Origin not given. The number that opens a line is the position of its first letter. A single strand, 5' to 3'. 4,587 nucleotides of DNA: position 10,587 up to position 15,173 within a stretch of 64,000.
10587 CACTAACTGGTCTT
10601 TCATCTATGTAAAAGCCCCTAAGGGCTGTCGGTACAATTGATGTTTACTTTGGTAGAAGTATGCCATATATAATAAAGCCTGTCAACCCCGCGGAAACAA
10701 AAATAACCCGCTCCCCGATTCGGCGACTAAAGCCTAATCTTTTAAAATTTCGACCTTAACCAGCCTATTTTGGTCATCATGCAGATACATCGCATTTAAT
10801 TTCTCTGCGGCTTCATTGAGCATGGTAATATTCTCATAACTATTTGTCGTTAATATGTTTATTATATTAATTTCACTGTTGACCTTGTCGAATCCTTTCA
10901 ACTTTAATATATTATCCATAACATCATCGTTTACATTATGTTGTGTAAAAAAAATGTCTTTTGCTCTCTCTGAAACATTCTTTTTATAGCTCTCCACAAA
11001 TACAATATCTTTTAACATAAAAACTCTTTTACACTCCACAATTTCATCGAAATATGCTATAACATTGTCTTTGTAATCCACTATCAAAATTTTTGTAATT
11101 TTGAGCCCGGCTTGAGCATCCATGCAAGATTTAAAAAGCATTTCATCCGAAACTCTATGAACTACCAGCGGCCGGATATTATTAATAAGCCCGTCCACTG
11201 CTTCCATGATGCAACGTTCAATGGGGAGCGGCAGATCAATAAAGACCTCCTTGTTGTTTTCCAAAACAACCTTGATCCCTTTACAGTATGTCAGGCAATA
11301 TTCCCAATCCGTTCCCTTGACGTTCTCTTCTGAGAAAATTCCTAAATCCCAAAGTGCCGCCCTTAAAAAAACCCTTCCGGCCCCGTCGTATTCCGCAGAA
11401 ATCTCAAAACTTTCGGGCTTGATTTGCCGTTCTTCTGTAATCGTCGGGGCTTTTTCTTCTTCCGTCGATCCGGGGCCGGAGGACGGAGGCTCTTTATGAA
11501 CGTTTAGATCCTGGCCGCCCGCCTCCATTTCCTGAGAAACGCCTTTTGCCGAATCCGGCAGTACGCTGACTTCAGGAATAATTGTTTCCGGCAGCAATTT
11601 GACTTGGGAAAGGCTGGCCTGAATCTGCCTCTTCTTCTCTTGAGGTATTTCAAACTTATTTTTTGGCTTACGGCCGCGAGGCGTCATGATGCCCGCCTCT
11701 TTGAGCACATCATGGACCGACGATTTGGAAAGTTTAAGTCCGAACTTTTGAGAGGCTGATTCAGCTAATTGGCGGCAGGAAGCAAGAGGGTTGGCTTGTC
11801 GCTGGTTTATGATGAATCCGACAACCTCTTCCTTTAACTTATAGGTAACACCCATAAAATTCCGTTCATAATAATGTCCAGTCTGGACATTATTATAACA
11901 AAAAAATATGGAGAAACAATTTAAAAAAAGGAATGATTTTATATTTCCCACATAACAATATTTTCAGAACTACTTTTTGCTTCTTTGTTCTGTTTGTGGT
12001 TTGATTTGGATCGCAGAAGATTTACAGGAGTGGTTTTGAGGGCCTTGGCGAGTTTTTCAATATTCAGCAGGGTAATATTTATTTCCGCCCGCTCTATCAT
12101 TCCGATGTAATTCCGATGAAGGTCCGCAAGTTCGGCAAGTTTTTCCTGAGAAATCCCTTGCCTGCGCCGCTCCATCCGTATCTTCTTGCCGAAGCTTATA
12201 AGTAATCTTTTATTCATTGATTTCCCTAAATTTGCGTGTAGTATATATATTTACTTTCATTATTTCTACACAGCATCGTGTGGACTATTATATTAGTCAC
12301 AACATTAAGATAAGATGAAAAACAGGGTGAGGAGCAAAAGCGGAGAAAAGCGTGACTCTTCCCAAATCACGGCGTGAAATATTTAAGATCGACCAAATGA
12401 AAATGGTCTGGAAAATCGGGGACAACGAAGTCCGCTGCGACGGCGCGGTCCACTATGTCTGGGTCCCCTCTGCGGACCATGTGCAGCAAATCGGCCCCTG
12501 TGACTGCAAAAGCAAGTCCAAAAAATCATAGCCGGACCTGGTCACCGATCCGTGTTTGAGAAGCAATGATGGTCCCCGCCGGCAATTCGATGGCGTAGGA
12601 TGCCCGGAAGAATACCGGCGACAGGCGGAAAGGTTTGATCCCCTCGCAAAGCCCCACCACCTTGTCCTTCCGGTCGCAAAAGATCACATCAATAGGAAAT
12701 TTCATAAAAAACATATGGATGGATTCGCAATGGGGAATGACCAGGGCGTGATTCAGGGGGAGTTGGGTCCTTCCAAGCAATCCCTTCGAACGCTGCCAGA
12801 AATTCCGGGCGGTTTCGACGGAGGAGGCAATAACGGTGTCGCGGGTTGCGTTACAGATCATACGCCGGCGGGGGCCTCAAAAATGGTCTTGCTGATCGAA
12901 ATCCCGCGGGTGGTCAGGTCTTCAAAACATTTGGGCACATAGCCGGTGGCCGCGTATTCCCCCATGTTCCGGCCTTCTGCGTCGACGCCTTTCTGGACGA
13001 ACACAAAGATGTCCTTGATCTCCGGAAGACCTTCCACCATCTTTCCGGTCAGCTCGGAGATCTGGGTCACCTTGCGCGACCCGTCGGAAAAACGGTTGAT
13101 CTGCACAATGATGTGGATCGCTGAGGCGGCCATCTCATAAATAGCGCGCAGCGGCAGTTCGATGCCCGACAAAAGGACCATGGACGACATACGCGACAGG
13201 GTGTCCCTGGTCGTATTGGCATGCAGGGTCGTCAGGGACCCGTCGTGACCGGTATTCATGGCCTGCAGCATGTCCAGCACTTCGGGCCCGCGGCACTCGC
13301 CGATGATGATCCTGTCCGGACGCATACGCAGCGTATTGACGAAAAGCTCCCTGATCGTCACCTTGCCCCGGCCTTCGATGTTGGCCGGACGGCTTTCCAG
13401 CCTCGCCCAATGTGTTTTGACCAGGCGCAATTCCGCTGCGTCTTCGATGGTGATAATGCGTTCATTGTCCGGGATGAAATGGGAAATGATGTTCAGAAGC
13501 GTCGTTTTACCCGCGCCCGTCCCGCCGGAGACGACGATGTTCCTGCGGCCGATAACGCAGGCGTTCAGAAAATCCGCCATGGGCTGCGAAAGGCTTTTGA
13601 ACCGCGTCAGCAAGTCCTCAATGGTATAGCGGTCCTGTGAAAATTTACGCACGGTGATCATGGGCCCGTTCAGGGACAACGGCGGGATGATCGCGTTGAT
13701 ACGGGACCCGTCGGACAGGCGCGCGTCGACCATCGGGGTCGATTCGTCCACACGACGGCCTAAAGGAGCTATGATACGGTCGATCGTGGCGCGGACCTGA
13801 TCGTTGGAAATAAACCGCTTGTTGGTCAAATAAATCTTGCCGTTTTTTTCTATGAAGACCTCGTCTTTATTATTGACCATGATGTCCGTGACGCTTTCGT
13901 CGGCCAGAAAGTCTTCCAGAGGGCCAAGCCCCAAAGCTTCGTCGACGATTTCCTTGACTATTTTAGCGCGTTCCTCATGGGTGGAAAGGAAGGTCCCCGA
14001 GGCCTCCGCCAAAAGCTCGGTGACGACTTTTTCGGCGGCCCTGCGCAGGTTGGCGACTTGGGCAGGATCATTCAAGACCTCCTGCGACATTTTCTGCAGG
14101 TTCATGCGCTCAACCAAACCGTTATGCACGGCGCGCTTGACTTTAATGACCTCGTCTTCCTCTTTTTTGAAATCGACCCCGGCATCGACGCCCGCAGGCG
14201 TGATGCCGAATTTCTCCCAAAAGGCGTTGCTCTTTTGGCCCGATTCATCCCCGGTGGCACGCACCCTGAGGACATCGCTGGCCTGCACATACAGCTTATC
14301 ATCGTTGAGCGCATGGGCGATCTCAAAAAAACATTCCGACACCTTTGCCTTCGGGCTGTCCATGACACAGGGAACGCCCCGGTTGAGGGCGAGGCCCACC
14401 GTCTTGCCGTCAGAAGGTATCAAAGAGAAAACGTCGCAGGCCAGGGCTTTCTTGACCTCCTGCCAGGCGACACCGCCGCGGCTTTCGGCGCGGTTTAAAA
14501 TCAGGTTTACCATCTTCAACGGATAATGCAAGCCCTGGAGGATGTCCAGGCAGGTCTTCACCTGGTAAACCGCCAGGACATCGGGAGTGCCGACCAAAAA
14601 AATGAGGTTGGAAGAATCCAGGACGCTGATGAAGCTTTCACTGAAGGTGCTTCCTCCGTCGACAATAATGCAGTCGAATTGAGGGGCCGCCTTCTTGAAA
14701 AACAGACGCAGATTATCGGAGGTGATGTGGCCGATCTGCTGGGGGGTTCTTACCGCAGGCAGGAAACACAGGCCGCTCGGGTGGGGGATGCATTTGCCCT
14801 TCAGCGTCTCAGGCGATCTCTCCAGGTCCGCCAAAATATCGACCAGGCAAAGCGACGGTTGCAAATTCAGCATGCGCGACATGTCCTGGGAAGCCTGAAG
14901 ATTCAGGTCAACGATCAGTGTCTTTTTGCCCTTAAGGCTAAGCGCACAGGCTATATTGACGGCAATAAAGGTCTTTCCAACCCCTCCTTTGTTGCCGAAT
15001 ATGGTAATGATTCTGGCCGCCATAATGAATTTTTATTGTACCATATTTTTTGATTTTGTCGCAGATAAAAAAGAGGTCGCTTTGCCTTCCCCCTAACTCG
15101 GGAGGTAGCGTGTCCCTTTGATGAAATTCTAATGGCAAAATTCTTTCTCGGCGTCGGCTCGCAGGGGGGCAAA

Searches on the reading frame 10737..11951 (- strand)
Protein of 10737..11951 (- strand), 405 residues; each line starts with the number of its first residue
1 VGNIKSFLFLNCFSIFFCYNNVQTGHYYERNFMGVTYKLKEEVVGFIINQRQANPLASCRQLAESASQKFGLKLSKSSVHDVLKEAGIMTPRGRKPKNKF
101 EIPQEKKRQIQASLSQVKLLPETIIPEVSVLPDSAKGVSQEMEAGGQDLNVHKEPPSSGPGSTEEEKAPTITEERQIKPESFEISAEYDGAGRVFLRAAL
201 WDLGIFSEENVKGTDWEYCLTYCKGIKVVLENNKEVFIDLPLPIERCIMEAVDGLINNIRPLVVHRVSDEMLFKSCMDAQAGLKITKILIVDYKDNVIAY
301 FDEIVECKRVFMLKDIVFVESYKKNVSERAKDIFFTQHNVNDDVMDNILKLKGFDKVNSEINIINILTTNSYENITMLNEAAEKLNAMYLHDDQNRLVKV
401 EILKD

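Call 46: search_protein_families(library=pfam, proteins=[window:10737-11951:-], max_evalue=0.001)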
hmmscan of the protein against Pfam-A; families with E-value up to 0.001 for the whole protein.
window:10737-11951:- (405 aa): 2 families
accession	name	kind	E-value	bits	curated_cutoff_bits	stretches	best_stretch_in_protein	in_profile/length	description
PF01498.24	HTH_Tnp_Tc3_2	-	1.6e-05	25.5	31.5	1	47-102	4-55/72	Transposase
PF13565.12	HTH_32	-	0.00091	20.2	33.7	0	38-83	28-73/73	Homeodomain-like domain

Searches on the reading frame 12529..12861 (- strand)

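Call 7: search_protein_families(library=pfam, proteins=[window:12529-12861:-], max_evalue=0.01)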
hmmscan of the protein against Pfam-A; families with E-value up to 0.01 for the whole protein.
window:12529-12861:- (111 aa): 1 family
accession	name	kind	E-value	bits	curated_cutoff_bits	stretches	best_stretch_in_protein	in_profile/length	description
PF02643.20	DUF192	-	3.7e-20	72.3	27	1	14-110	2-95/96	Uncharacterized ACR, COG1430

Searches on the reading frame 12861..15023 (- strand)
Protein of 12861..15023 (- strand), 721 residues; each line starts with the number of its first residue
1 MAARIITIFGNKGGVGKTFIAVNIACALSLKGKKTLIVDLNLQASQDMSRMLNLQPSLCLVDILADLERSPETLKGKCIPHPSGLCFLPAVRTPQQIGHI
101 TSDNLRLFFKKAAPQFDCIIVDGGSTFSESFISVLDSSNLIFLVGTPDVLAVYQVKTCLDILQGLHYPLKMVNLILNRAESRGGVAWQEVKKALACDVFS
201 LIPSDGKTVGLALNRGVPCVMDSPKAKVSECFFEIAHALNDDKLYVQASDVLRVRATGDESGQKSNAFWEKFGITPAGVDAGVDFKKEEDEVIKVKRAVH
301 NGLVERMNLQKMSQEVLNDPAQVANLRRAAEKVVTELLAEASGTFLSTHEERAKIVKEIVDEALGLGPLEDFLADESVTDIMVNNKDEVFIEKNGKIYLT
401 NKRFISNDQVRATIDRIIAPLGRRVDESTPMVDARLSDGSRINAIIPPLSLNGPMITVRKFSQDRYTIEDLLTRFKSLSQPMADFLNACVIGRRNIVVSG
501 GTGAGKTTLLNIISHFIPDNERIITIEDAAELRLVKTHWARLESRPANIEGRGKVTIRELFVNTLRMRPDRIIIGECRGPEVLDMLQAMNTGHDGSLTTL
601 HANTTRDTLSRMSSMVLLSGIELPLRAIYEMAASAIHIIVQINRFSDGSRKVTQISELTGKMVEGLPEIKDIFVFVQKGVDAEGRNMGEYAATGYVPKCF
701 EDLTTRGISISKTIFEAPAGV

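Call 7: search_protein_families(library=pfam, proteins=[window:12861-15023:-], max_evalue=0.01)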
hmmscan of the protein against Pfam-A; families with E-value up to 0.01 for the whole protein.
window:12861-15023:- (721 aa): 18 families
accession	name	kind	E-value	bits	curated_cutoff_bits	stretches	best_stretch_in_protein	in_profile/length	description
PF00437.27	T2SSE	-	5.8e-57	193.5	24.9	1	364-640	3-273/370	Type II/IV secretion system protein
PF01656.29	CbiA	-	8.9e-14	52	25.4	1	6-204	1-111/125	CobQ/CobB/MinD/ParA nucleotide binding domain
PF13614.12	AAA_31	-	1.2e-11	45.3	27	1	4-151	2-153/177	AAA domain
PF10609.15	ParA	-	2.3e-09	37.5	27.1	1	4-236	4-242/246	NUBPL iron-transfer P-loop NTPase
PF00142.24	Fer4_NifH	-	6.1e-06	26.4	25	1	4-44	1-40/271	4Fe-4S iron sulfur cluster binding proteins, NifH/frxC family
PF13245.12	AAA_19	-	8.7e-06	26.4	25.1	0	492-521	10-39/134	AAA domain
PF20720.3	nSTAND3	-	3.4e-05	24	27.2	0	494-533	18-58/155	Novel STAND NTPase 3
PF02374.21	ArsA_ATPase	-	0.0001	22.1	24.3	1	7-39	4-36/305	Anion-transporting ATPase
PF00005.33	ABC_tran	-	0.00025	22.1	25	1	495-529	13-47/137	ABC transporter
PF13401.12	AAA_22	-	0.00072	20.3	27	0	492-523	4-36/130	AAA domain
PF06564.18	CBP_BcsQ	-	0.0013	18.7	21.3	1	5-50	3-45/234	Cellulose biosynthesis protein BcsQ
PF13191.12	AAA_16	-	0.0014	19.6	32.6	0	483-529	13-59/167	AAA ATPase domain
PF09140.17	MipZ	-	0.0016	18.2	20.7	1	6-44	3-41/262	ATPase MipZ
PF25199.1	nSTAND_NTPase5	-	0.0024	18.2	34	0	492-539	40-89/145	Novel STAND NTPase 5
PF04851.21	ResIII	-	0.0025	18.2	22.5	0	13-38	32-59/164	Type III restriction enzyme, res subunit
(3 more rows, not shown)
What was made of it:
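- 12858..15023 (-): CpaE/TadZ-CpaF/TadA fusion ATPase; the downstream neighbour. Pfam: CbiA/ParA plus T2SSE (call 7).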

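Call 8: search_protein_families(library=ncbifam, proteins=[window:12861-15023:-], max_evalue=0.01)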
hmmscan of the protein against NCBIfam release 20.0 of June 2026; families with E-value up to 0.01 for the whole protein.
window:12861-15023:- (721 aa): 52 families (the best 25 are shown)
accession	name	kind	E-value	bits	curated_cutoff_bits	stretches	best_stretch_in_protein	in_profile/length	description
TIGR03819.1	heli_sec_ATPase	hypoth_equivalog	1.5e-95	320.2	373.15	1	325-656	12-339/340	TadA family conjugal transfer-associated ATPase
TIGR02788.1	VirB11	equivalog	7.2e-66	222.3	249.95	2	481-655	132-306/308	P-type DNA transfer ATPase VirB11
NF010475.0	PRK13900.1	equivalog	1.4e-57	195.3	389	2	481-655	148-322/333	type IV secretion system ATPase VirB11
TIGR02782.1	TrbB_P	equivalog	1.4e-55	188.8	304.55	1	370-660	15-295/303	P-type conjugative transfer ATPase TrbB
NF058587.1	archaellum_moto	equivalog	2.2e-53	181.8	550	1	305-661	88-436/527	archaellum flagellar ATPase motor FlaI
NF010469.0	PRK13894.1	subfamily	8.7e-50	169.9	508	1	363-660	22-309/320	conjugal transfer ATPase TrbB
NF010407.0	PRK13833.1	subfamily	6.7e-40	137.5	499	1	354-657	9-299/323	conjugal transfer protein TrbB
NF053672.1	bindosome_BasE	exception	1.2e-35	123.2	1000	1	400-660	177-432/512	bindosome assembly system ATPase subunit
NF010425.0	PRK13851.1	equivalog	6.9e-35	120.5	461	2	483-647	152-317/344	type IV secretion system protein VirB11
TIGR01969.1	minD_arch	subfamily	6.3e-22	78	201.75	1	4-246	1-237/251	cell division ATPase MinD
TIGR01968.1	minD_bact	equivalog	1.9e-20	73.3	212.9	1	3-246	1-243/261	septum site-determining protein MinD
NF041000.1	ATPase_ComGA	equivalog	2.1e-14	53.2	300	1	495-616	130-246/267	competence type IV pilus ATPase ComGA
NF041546.1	ParA_partition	equivalog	3.2e-14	53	180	1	5-48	1-44/203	ParA family partition ATPase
TIGR01420.1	pilT_fam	subfamily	6.3e-14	51.9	319.1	1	373-614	9-241/343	PilT/PilU family type 4a pilus ATPase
TIGR02525.1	plasmid_TraJ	equivalog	1.4e-13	50.5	368.3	1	497-651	153-306/372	plasmid transfer ATPase TraJ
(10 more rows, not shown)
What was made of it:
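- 12858..15023 (-): NCBIfam TadA-family (call 8).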

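Call 13: find_related_loci(query=window:12861-15023:-, collection=genome_contigs, flank=6000)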
Query window:12861-15023:- (721 aa) in genome_contigs; peptide patterns used: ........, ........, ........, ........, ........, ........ (x = any residue, [..] = any of these).
600 stretches matched a pattern (row limit reached: there are more); 598 encode a relative of the query (tblastn E <= 1e-3); the best 80 are kept; 80 distinct loci.
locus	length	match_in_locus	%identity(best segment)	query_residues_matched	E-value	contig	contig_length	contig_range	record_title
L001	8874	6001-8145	60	1-715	0e+0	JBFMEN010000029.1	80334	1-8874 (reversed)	MAG: Candidatus Omnitrophota bacterium isolate MAG246 MAG246_29, whole genome shotgun sequence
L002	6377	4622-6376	73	1-584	0e+0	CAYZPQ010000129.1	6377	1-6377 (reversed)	MAG TPA_asm: uncultured Planctomycetales bacterium isolate SRP219642_co4_193 genome assembly, contig: NODE_20882_length_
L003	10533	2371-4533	48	3-716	0e+0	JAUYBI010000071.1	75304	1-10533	MAG: Candidatus Omnitrophota bacterium isolate C19_metabat.bin.11_sub C19_k141_9785, whole genome shotgun sequence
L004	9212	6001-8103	42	18-715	0e+0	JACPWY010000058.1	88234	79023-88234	MAG: Deltaproteobacteria bacterium isolate NC_groundwater_823_Pr1_B-0.1um_55_34 Montesol18_Bp1_scaffold_1371387, whole g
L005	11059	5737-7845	41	18-715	2e-177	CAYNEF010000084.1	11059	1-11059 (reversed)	MAG TPA_asm: uncultured Pseudobdellovibrionaceae bacterium isolate SRP278252_co1_294 genome assembly, contig: NODE_10677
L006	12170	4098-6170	43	5-716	4e-175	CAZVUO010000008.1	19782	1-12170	MAG TPA_asm: uncultured bacterium isolate binchicken_co22_256 genome assembly, contig: NODE_2941_length_19782_cov_766.46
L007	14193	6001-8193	41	3-715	8e-168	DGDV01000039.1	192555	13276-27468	MAG TPA_asm: Firmicutes bacterium UBA3943 UBA3943_contig_1068, whole genome shotgun sequence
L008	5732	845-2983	42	1-715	2e-169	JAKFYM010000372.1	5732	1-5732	MAG: Bdellovibrionales bacterium isolate ND5_Bin_65 ND5_0016777, whole genome shotgun sequence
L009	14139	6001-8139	41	1-715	4e-163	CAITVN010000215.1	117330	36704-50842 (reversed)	MAG: Oligoflexia bacterium isolate LJ_bin-4497 genome assembly, contig: bin-4497:215/244, whole genome shotgun sequence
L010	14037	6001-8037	44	3-715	1e-162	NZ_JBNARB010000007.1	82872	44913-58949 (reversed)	MAG: Thermovenabulum sp. isolate Kamch4316-2DMB-04 bin21.fa-7, whole genome shotgun sequence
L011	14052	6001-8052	39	18-715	7e-162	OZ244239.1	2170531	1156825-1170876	MAG: Bdellovibrionales bacterium isolate ac719e0f-63d0-4f99-808b-f8d6c9834670 genome assembly, chromosome: 1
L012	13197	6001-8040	40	3-721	2e-161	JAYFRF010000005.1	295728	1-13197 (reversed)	MAG: Clostridiaceae bacterium isolate CA_7 c_CA_000000023926, whole genome shotgun sequence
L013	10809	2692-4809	40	3-715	7e-160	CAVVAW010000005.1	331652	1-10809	MAG: uncultured Actinomycetes bacterium isolate MFD08669.bin.1.88 genome assembly, contig: contig_1592, whole genome sho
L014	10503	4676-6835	41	4-716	2e-159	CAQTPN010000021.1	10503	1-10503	MAG TPA_asm: uncultured bacterium isolate MGBC159708 genome assembly, contig: MGBC159708.21, whole genome shotgun sequen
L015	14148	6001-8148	41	3-715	4e-159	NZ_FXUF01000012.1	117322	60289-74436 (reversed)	Anoxynatronum buryatiense strain Su22 Ga0139014_112, whole genome shotgun sequence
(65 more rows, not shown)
